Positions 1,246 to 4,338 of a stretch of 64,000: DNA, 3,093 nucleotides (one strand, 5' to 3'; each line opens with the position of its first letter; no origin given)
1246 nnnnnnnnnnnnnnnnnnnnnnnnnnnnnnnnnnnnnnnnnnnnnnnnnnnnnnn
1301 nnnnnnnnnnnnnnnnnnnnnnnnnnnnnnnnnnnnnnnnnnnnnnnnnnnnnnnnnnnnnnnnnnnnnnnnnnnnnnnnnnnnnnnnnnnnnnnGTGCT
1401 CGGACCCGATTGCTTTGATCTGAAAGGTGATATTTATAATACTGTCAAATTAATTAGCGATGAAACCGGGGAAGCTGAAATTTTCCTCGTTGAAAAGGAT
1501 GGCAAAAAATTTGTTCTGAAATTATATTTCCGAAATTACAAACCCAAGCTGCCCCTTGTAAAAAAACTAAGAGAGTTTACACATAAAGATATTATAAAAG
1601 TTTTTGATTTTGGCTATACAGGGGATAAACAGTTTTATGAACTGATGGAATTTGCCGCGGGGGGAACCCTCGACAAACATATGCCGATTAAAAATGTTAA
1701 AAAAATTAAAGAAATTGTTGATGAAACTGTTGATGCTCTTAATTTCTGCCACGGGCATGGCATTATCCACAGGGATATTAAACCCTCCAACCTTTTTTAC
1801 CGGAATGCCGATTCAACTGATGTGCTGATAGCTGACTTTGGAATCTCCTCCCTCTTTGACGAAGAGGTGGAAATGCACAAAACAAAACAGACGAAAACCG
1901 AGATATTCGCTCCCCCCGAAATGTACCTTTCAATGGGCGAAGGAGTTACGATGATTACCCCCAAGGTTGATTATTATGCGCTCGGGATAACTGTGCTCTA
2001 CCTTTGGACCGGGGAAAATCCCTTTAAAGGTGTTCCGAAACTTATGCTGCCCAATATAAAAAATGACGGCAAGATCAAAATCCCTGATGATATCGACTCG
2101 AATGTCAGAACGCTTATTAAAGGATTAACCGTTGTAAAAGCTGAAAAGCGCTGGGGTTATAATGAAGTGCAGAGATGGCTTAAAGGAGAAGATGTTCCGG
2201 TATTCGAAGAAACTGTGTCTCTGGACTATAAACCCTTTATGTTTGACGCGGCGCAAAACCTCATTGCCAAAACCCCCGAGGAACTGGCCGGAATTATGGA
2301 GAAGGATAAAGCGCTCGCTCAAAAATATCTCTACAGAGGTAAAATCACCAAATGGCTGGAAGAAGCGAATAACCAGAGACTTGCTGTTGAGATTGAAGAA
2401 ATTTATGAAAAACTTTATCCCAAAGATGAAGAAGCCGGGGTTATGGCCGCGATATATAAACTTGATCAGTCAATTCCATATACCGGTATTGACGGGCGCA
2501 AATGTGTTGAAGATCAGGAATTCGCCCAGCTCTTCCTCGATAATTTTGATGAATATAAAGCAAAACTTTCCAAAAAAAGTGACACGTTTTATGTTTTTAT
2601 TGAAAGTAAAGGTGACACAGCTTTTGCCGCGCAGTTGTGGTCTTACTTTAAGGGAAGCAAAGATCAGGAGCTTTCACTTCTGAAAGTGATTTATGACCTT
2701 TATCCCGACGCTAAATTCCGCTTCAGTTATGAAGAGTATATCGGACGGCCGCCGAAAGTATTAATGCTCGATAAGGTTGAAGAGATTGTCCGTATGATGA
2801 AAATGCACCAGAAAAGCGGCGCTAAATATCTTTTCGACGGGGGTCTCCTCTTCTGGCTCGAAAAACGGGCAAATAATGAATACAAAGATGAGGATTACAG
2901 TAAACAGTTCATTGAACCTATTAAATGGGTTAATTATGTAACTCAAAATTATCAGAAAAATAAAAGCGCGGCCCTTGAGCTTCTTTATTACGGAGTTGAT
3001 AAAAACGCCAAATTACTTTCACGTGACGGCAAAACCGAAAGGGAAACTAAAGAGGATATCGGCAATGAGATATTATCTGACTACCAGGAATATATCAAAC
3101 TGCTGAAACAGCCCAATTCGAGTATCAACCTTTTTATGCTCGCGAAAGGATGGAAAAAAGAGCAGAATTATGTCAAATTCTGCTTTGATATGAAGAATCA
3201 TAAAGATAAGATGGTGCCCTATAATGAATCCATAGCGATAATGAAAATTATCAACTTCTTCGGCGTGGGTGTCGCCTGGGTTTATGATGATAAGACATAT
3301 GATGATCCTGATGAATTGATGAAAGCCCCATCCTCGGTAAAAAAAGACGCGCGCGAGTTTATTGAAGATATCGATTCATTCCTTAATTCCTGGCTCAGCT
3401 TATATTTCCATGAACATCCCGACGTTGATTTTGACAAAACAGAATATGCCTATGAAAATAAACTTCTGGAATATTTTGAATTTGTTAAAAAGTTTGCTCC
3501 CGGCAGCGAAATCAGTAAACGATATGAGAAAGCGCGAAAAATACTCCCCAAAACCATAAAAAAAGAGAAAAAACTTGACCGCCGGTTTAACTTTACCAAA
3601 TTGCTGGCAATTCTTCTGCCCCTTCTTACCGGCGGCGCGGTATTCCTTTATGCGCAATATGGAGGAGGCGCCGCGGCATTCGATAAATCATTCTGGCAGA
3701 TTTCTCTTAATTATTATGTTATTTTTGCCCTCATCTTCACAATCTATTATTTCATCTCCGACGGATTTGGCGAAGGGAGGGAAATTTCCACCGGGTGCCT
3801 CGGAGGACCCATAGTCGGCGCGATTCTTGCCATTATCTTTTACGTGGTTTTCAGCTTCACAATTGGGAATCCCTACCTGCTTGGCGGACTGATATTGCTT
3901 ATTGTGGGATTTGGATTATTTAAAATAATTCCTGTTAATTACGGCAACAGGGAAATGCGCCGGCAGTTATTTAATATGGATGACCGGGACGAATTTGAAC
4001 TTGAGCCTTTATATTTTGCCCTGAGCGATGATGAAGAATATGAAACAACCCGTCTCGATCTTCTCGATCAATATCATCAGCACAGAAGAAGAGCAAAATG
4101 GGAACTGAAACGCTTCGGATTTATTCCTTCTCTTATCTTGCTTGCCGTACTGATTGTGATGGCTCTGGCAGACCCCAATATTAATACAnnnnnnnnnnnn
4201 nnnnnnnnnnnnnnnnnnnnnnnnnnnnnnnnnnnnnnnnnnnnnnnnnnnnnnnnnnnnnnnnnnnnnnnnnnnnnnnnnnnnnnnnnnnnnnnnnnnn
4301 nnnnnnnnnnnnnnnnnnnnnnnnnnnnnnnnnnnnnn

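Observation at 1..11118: Zinc-ribbon-linked Thr-phosphorylation cassette coupled to a five-module AAA+ machine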

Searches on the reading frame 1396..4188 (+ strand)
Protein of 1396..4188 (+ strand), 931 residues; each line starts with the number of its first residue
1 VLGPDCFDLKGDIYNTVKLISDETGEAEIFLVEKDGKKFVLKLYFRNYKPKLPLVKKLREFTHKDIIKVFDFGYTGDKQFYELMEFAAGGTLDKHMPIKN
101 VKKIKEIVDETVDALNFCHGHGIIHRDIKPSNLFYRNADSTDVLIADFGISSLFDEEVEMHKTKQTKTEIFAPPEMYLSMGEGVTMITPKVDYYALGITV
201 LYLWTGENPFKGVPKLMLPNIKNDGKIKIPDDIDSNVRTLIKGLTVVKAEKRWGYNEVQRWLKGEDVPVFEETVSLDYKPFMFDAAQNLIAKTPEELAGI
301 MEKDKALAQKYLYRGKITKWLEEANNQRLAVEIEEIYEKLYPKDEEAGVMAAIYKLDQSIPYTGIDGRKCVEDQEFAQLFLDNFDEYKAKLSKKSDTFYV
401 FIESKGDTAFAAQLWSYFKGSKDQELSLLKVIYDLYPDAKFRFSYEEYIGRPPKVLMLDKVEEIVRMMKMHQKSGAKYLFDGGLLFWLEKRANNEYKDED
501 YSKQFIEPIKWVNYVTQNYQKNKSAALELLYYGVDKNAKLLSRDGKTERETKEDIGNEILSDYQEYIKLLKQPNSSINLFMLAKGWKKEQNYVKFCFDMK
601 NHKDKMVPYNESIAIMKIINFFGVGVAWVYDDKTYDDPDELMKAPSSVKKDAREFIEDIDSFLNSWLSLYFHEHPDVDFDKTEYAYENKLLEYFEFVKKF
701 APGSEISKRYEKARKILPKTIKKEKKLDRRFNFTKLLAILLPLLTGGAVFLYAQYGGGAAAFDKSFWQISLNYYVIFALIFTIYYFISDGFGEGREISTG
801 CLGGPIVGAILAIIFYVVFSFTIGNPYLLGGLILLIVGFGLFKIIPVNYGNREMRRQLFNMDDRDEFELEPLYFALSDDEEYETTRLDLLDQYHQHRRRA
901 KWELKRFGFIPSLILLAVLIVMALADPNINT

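Call 43: find_homologous_proteins(query=window:1396-4188:+, max_evalue=1e-20)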
Query window:1396-4188:+ (931 aa): 263 proteins with E <= 1e-20 among 8000 candidates; the best 120 are listed.
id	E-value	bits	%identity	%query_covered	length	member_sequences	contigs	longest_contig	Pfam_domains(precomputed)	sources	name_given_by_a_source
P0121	0.0e+0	2125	100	100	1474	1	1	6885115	PF07714.24,PF00069.32,PF14531.13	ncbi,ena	-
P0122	1.4e-286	971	47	99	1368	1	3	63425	PF07714.24,PF00069.32,PF14531.13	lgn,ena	-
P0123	2.6e-268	911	46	99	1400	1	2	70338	PF07714.24,PF00069.32,PF03109.23,PF14531.13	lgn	-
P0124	9.0e-266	903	45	99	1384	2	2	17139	PF07714.24,PF00069.32,PF14531.13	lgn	-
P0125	7.8e-264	896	44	99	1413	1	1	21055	PF07714.24,PF00069.32,PF03109.23,PF14531.13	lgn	-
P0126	6.9e-263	893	44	100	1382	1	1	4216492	PF07714.24,PF00069.32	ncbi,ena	-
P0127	5.8e-260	883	44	99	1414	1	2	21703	PF07714.24,PF00069.32,PF03109.23,PF14531.13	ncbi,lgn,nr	ncbi:MAG: hypothetical protein SCALA702_26120 [Melioribacteraceae bacterium]|nr:MAG: hypothetical pr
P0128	2.9e-252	858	45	99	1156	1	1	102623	PF07714.24,PF00069.32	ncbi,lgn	-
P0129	1.4e-248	846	44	99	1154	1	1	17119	PF07714.24,PF00069.32,PF14531.13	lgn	-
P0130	1.5e-247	842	42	100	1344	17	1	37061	PF07714.24,PF00069.32,PF03109.23,PF14531.13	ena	-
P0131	5.4e-247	841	41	100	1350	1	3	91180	PF07714.24,PF00069.32,PF03109.23,PF14531.13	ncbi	-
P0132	1.3e-238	813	43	98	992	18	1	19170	PF07714.24,PF00069.32,PF03109.23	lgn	-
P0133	7.4e-235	800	40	100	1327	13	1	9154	PF07714.24,PF00069.32,PF03109.23,PF14531.13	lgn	-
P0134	8.4e-230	784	41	99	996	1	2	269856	PF07714.24,PF00069.32,PF03109.23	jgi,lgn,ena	-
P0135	6.4e-229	781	41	99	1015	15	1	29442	PF07714.24,PF00069.32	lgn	-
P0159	6.0e-121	423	32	99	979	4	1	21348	PF07714.24,PF00069.32,PF14531.13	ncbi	ncbi:MAG: protein kinase [Calditrichaceae bacterium]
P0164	5.8e-110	387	42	49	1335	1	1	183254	PF07714.24,PF00069.32,PF06347.20,PF25436.1,PF08239.18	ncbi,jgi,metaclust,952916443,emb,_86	jgi:uncharacterized protein YgiM (DUF1202 family)|metaclust:\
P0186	7.5e-105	370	42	48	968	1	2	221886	PF07714.24,PF00069.32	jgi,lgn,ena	-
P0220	5.8e-101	357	38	52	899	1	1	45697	PF07714.24,PF00069.32,PF14531.13,PF07690.22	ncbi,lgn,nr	ncbi:MAG: protein kinase [Deltaproteobacteria bacterium]|nr:protein kinase [Deltaproteobacteria bact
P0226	4.1e-100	354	28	94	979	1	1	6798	PF07714.24,PF00069.32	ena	-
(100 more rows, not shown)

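Call 44: find_encoding_contigs(protein=P0121, flank=10000, max_places=2)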
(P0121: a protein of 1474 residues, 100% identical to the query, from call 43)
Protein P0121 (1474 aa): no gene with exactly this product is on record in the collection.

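Call 67: list_cluster_members(proteins=[P0121, P0001, P0031, P0012, P0002, P0115, P0039])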
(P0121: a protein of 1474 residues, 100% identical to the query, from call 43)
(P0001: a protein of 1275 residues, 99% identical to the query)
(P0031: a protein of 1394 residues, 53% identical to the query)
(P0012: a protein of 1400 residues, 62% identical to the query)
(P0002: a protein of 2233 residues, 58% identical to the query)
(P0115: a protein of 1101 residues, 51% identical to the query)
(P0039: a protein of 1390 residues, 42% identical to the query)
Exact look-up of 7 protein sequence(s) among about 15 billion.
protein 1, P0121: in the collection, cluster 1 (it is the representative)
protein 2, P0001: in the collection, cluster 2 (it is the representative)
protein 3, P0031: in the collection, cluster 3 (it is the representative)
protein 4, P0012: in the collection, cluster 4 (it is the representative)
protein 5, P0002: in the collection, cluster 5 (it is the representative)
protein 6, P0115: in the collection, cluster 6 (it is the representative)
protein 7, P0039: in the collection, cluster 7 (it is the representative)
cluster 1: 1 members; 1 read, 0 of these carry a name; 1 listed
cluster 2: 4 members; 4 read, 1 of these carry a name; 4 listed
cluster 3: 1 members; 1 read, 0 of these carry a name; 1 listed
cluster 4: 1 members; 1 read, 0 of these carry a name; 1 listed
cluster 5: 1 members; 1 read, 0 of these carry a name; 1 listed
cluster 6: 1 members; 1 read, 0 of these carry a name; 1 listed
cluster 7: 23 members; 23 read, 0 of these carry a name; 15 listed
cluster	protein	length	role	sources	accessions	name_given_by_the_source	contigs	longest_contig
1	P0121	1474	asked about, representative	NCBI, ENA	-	-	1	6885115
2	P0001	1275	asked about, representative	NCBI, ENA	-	-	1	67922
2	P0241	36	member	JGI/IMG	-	ribonuclease Y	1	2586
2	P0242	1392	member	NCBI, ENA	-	-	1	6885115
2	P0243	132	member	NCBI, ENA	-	-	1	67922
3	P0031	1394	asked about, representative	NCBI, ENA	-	-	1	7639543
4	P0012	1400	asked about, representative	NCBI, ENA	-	-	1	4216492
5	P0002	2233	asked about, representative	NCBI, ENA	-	-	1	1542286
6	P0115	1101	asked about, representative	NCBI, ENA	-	-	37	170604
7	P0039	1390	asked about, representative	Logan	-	-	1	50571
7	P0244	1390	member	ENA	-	-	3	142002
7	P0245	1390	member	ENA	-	-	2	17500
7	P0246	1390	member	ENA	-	-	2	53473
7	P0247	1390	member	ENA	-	-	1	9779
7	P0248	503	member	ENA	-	-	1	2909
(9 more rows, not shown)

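Call 83: find_encoding_contigs(protein=P0220, flank=8000, max_places=1)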
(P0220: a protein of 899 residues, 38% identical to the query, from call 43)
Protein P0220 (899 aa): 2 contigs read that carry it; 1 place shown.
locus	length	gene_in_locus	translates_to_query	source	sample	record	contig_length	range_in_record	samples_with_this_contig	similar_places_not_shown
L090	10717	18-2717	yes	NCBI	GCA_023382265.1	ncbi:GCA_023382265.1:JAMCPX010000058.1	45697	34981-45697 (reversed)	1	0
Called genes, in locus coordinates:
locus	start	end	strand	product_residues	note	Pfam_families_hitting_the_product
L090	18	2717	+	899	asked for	PF00069:Pkinase, PF07714:PK_Tyr_Ser-Thr, PF14531:Kinase-like, PF07690:MFS_1 (faint)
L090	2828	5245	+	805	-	PF00158:Sigma54_activat (faint), PF00493:MCM (faint), PF05496:RuvB_N (faint), PF17866:AAA_lid_6, PF00004:AAA, PF17866:AAA_lid_6, PF00004:AAA, PF17866:AAA_lid_6, +12 more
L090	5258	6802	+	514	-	-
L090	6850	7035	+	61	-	PF12796:Ank_2, PF00023:Ank (faint), PF13606:Ank_3 (faint), PF13857:Ank_5 (faint), PF13637:Ank_4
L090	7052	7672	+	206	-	PF00498:FHA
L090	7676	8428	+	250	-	PF00481:PP2C, PF13672:PP2C_2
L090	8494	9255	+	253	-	PF08308:PEGA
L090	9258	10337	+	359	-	-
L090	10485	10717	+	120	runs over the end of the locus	-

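Call 84: find_encoding_contigs(protein=P0159, flank=8000, max_places=1)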
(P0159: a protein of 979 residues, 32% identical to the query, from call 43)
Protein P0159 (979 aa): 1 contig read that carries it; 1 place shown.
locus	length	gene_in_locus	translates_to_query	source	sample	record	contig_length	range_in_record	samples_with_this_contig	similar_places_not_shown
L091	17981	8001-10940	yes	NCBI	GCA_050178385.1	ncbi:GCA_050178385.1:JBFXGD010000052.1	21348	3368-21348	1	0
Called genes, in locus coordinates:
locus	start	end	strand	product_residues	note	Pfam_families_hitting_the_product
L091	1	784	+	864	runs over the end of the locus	PF13401:AAA_22 (faint), PF00004:AAA, PF01078:Mg_chelatase (faint), PF05496:RuvB_N (faint), PF07728:AAA_5 (faint), PF17866:AAA_lid_6, PF00004:AAA, PF17866:AAA_lid_6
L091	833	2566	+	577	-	PF02254:TrkA_N (faint), PF02026:RyR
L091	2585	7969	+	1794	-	PF13271:DUF4062, PF13401:AAA_22 (weak), PF24883:NPHP3_N, PF13424:TPR_12 (weak), PF13374:TPR_10 (weak), PF13424:TPR_12, PF17874:TPR_MalT (weak), PF13424:TPR_12, +10 more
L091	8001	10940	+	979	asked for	PF00069:Pkinase, PF07714:PK_Tyr_Ser-Thr, PF14531:Kinase-like (weak)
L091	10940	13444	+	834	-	PF00493:MCM (faint), PF05673:DUF815 (faint), PF00004:AAA, PF17866:AAA_lid_6 (weak), PF00004:AAA, PF17866:AAA_lid_6, PF00004:AAA, PF17866:AAA_lid_6, +25 more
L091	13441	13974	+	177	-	PF00498:FHA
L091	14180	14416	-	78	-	-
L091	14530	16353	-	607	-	-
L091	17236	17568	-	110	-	PF13428:TPR_14 (faint), PF13181:TPR_8 (faint), PF13424:TPR_12 (faint)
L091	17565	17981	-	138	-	PF13181:TPR_8 (faint)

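Call 85: find_encoding_contigs(protein=P0164, flank=8000, max_places=1)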
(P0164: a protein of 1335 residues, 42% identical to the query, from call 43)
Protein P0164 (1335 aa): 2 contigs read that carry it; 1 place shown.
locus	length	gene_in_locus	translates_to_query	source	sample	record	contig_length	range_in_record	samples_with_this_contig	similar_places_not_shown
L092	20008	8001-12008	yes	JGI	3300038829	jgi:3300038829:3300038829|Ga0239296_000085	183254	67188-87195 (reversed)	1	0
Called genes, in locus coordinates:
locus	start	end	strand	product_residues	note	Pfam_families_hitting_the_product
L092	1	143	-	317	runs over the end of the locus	PF01073:3Beta_HSD, PF01370:Epimerase, PF04321:RmlD_sub_bind, PF16363:GDP_Man_Dehyd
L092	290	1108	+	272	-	PF00793:DAHP_synth_1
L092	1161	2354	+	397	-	PF13495:Phage_int_SAM_4, PF00589:Phage_integrase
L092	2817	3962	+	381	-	PF08800:BT4734-like_N, PF08707:PriCT_2 (weak)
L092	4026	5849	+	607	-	PF00078:RVT_1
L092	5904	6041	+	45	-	-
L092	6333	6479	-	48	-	-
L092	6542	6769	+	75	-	-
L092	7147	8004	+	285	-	PF12773:DZR (weak)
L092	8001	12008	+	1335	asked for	PF00069:Pkinase, PF07714:PK_Tyr_Ser-Thr, PF06347:SH3_4, PF08239:SH3_3, PF25436:BSD2_CRD (faint)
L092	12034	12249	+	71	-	-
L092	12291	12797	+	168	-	-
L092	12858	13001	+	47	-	-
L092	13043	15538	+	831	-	PF06309:Torsin (faint), PF00158:Sigma54_activat (faint), PF00004:AAA (weak), PF17866:AAA_lid_6, PF00004:AAA, PF17866:AAA_lid_6, PF00004:AAA, PF17866:AAA_lid_6, +13 more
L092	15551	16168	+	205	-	PF00498:FHA (weak)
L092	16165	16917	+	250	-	PF00481:PP2C, PF13672:PP2C_2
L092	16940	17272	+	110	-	-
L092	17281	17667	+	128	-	-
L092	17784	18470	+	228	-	PF00578:AhpC-TSA, PF08534:Redoxin, PF13905:Thioredoxin_8 (weak)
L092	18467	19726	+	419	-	PF05139:Erythro_esteras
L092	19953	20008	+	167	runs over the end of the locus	PF24712:YxiG_2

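Call 86: find_encoding_contigs(protein=P0186, flank=8000, max_places=1)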
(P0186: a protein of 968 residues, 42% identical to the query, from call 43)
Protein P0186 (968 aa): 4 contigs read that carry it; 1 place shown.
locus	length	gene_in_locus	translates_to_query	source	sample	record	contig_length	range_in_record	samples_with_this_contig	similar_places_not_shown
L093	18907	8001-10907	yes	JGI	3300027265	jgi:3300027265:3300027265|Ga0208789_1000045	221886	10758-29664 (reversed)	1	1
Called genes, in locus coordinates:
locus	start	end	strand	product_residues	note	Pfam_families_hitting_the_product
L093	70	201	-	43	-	-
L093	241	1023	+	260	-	PF00106:adh_short, PF08659:KR, PF13561:adh_short_C2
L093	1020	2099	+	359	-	PF01222:ERG4_ERG24, PF06966:DUF1295 (weak)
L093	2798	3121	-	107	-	PF01541:GIY-YIG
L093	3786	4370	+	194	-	PF20815:GIY_YIG_2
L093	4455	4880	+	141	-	-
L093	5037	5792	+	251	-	PF16266:DUF4919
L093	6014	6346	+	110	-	-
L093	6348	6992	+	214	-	-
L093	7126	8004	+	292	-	PF12773:DZR, PF13240:Zn_Ribbon_1 (faint), PF12773:DZR (weak)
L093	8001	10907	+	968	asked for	PF00069:Pkinase, PF07714:PK_Tyr_Ser-Thr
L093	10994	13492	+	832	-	PF06309:Torsin (faint), PF00158:Sigma54_activat (faint), PF05496:RuvB_N (faint), PF17866:AAA_lid_6, PF00004:AAA, PF17866:AAA_lid_6, PF00004:AAA, PF17866:AAA_lid_6, +10 more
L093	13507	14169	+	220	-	PF00498:FHA (weak)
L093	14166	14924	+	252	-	PF00481:PP2C, PF13672:PP2C_2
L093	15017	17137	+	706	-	PF01637:ATPase_2 (faint), PF07693:KAP_NTPase, PF13191:AAA_16, PF13401:AAA_22 (faint)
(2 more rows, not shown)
